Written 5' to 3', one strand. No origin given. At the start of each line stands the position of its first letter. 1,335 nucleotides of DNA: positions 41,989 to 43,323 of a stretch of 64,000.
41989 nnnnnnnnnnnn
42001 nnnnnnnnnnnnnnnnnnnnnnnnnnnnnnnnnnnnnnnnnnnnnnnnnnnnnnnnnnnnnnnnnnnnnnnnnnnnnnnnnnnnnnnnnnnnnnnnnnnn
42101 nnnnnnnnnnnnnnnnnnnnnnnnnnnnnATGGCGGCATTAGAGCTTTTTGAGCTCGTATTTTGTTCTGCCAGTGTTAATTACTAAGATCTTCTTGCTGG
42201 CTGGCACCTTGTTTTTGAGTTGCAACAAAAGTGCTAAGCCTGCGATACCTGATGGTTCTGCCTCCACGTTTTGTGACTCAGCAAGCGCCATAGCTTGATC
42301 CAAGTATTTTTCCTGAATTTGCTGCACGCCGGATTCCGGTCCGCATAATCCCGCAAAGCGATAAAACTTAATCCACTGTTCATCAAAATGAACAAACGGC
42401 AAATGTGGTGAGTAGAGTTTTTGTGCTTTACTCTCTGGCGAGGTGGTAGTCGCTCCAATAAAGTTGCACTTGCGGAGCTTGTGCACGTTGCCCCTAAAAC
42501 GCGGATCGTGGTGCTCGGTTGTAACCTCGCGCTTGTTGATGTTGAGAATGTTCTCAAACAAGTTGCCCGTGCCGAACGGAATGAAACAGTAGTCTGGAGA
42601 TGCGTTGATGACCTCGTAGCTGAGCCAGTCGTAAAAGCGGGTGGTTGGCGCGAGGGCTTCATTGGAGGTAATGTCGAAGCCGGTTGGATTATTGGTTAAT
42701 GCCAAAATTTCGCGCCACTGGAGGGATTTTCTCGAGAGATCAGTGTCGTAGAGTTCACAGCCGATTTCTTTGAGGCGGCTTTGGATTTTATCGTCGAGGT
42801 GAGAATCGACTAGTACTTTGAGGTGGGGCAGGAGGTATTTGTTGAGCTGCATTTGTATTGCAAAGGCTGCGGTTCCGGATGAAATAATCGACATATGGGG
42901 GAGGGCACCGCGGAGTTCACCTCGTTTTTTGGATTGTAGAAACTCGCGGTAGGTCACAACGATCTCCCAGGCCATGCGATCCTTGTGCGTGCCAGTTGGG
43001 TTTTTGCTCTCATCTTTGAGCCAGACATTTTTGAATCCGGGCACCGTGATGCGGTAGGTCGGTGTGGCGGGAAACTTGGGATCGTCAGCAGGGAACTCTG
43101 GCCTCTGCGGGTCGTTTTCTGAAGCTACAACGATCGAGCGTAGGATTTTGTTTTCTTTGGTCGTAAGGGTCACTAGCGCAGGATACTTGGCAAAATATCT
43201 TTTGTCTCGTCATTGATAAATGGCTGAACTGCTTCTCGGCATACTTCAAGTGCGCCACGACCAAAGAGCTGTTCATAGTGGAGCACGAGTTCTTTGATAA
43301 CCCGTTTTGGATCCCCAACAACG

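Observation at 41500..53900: ~12.4-kb AT-shifted genomic island with kinases, signalling-metabolite enzymes and several pseudogenes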

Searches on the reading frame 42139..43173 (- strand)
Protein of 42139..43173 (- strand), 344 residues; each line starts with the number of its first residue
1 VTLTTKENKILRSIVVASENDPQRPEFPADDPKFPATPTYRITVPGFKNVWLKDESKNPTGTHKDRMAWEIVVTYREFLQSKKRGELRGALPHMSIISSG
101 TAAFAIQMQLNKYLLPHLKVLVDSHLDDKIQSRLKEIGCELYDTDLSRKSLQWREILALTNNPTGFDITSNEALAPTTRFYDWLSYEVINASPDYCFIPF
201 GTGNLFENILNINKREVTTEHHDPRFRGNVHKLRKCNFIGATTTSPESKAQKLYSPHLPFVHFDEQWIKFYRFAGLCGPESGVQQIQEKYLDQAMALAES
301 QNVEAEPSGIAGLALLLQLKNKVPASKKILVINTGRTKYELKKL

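Call 6: search_protein_families(library=pfam, proteins=[window:42139-43173:-], max_evalue=0.01)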
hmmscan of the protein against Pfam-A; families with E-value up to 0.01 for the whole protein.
window:42139-43173:- (344 aa): 1 family
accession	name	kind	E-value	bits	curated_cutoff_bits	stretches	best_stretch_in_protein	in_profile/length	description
PF00291.31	PALP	-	1.7e-15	57.6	35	1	48-335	23-295/295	Pyridoxal-phosphate dependent enzyme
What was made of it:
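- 42139..43173 (-): PLP fold-II enzyme of 344 aa, the last gene of the left operon. It has an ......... lysine motif. Pfam PALP E 1.7e-15 (call 6).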

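Call 72: search_protein_families(library=ncbifam, proteins=[window:42139-43173:-], max_evalue=0.01)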
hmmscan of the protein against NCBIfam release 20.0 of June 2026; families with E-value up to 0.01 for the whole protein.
window:42139-43173:- (344 aa): 6 families
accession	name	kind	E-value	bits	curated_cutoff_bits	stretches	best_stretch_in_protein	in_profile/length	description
NF004996.0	PRK06381.1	equivalog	5.7e-06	25.6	266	1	46-71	29-54/319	threonine synthase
NF006205.0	PRK08329.1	equivalog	3.4e-05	23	358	1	34-209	62-221/347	threonine synthase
NF004170.0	PRK05638.1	equivalog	0.00012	20.8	421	1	48-76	80-107/442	threonine synthase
TIGR01138.1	cysM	equivalog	0.0023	17.5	394.2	1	48-142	23-109/290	cysteine synthase B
NF006050.0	PRK08197.1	equivalog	0.0044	15.8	303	0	46-70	94-118/406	threonine synthase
TIGR00260.1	thrC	equivalog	0.0067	15.6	167.1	0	42-101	35-83/340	threonine synthase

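Call 91: search_protein_families(library=padloc, proteins=[window:42139-43173:-], max_evalue=0.01)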
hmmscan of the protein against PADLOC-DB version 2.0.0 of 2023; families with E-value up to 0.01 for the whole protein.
window:42139-43173:- (344 aa): 0 families

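Call 94: search_solved_structures(query=window:42139-43173:-, max_evalue=0.001)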
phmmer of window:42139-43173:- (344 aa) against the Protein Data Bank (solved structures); distinct sequences matched with E-value up to 0.001: 1.
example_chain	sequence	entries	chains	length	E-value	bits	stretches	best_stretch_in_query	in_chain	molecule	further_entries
1ve1_A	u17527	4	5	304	0.00026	23.5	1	33-157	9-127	O-acetylserine sulfhydrylase | O-acetylserine (Thiol)-lyase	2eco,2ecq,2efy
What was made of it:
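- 42139..43173 (-): Only weak threonine-synthase and cysteine-synthase hits, far below the cut-offs (calls 72, 94).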
